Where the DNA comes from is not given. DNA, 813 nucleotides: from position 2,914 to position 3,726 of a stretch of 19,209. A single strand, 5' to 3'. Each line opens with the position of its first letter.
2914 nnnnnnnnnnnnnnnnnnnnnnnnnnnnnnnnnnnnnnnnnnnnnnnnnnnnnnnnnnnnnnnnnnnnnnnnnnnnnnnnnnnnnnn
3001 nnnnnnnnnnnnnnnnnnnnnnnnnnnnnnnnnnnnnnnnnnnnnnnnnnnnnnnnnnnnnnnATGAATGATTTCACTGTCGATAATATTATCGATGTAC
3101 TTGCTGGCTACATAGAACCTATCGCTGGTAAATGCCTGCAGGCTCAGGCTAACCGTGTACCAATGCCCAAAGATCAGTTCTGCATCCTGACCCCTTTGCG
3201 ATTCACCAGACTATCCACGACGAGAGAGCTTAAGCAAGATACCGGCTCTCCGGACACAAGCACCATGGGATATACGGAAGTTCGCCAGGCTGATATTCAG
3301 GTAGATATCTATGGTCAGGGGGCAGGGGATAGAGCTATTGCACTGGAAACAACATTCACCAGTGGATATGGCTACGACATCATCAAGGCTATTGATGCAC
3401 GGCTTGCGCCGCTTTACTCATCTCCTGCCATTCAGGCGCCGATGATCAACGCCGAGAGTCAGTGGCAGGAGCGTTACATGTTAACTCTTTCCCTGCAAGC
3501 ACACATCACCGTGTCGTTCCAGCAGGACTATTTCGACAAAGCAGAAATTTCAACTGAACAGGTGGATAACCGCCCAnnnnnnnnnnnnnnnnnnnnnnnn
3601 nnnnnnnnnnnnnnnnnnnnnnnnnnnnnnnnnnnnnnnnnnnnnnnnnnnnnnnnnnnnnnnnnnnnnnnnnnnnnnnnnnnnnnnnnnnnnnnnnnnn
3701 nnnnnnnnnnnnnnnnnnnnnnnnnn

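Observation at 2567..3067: HNH-AP2 homing endonuclease inserted between tail morphogenesis genes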

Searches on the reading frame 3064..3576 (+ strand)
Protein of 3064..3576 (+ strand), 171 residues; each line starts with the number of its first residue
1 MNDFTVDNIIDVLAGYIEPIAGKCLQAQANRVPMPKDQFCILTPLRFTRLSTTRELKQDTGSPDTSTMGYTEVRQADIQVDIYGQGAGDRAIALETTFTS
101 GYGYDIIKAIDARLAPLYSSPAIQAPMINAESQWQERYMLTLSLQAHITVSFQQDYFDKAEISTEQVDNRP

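Call 7: search_protein_families(library=pfam, proteins=[window:3064-3576:+], max_evalue=0.01)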
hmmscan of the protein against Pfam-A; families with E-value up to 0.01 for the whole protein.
window:3064-3576:+ (171 aa): 1 family
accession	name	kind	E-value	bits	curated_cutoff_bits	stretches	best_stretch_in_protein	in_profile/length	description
PF23961.1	Phage_tail_terminator_9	-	7.2e-23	81.4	27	1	7-163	1-148/153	Phage neck terminator protein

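Call 8: search_protein_families(library=phrogs, proteins=[window:3064-3576:+], max_evalue=0.001)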
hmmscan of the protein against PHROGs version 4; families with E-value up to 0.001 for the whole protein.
window:3064-3576:+ (171 aa): 1 family
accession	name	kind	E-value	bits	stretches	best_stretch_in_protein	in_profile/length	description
phrog_1876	-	unknown function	2.4e-63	213.8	1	1-170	4-171/172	-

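Call 28: find_related_loci(query=window:3064-3576:+, collection=genome_contigs, flank=2500)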
Query window:3064-3576:+ (171 aa) in genome_contigs; peptide patterns used: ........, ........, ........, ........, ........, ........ (x = any residue, [..] = any of these).
89 stretches matched a pattern; 9 encode a relative of the query (tblastn E <= 1e-3); 9 distinct loci.
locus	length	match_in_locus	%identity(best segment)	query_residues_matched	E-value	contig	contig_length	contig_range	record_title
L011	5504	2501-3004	89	1-168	7e-101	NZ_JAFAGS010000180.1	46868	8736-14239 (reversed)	MAG: Pluralibacter sp. isolate CP_BE_BS_1 BE_BS_k147_6553002, whole genome shotgun sequence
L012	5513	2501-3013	82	1-171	3e-97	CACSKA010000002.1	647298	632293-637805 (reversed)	Chryseobacterium sp. 18061 isolate 18061_Chryseobacterium1_Ancestor genome assembly, contig: NODE_2, whole genome shotgu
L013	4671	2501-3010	85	1-170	7e-97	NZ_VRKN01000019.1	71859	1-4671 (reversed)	Enterobacter asburiae strain TN152 NODE_19_length_71859_cov_135.785, whole genome shotgun sequence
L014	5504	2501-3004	81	1-168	4e-92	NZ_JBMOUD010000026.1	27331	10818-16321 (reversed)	Rouxiella sp. Mn2063 NODE_26_length_27331_cov_184.762714, whole genome shotgun sequence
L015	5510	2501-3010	78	1-170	6e-91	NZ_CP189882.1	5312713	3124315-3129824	Symbiopectobacterium purcellii strain MEX chromosome, complete genome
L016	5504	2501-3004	79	1-168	4e-90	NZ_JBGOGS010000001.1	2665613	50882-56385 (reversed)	Symbiopectobacterium sp. RP Symbiopectobacterium_contig1, whole genome shotgun sequence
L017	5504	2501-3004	76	1-168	3e-87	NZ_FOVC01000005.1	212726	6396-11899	Izhakiella capsodis strain N6PO6, whole genome shotgun sequence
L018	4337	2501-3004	73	1-168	4e-85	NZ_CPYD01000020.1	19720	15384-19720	Yersinia nurmii strain CIP110231T, whole genome shotgun sequence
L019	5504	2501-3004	70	1-168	2e-80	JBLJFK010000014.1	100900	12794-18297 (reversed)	Ewingella sp. S1.OA.A_B6 NODE_14_length_100900_cov_62.476060, whole genome shotgun sequence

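Call 29: find_related_loci(query=window:3064-3576:+, collection=viral_contigs, flank=2500)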
Query window:3064-3576:+ (171 aa) in viral_contigs; peptide patterns used: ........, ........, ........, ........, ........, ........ (x = any residue, [..] = any of these).
79 stretches matched a pattern; 69 encode a relative of the query (tblastn E <= 1e-3); 69 distinct loci.
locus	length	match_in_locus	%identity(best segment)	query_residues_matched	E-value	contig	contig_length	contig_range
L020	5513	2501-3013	99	1-171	9e-115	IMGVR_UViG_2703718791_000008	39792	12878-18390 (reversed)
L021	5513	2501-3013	99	1-171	9e-115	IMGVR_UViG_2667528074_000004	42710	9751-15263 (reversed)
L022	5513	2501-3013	99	1-171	9e-115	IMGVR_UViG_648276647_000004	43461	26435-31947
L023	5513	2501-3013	99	1-171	9e-115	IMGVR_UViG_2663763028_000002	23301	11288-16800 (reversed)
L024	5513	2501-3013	99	1-171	9e-115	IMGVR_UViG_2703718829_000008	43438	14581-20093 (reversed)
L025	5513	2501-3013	99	1-171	9e-115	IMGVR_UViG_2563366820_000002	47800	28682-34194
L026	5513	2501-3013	99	1-171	9e-115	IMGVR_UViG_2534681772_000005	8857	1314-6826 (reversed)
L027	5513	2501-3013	99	1-171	9e-115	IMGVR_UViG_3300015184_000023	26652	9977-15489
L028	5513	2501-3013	99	1-171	9e-115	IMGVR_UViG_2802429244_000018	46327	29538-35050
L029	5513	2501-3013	99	1-171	9e-115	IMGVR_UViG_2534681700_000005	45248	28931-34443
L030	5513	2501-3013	99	1-171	2e-114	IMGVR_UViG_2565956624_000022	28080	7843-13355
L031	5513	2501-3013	99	1-171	4e-114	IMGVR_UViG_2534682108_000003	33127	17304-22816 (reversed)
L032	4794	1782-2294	99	1-171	3e-114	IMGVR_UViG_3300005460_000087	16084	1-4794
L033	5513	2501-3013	98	1-171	1e-113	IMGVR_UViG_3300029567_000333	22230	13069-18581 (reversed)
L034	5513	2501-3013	90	1-171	1e-103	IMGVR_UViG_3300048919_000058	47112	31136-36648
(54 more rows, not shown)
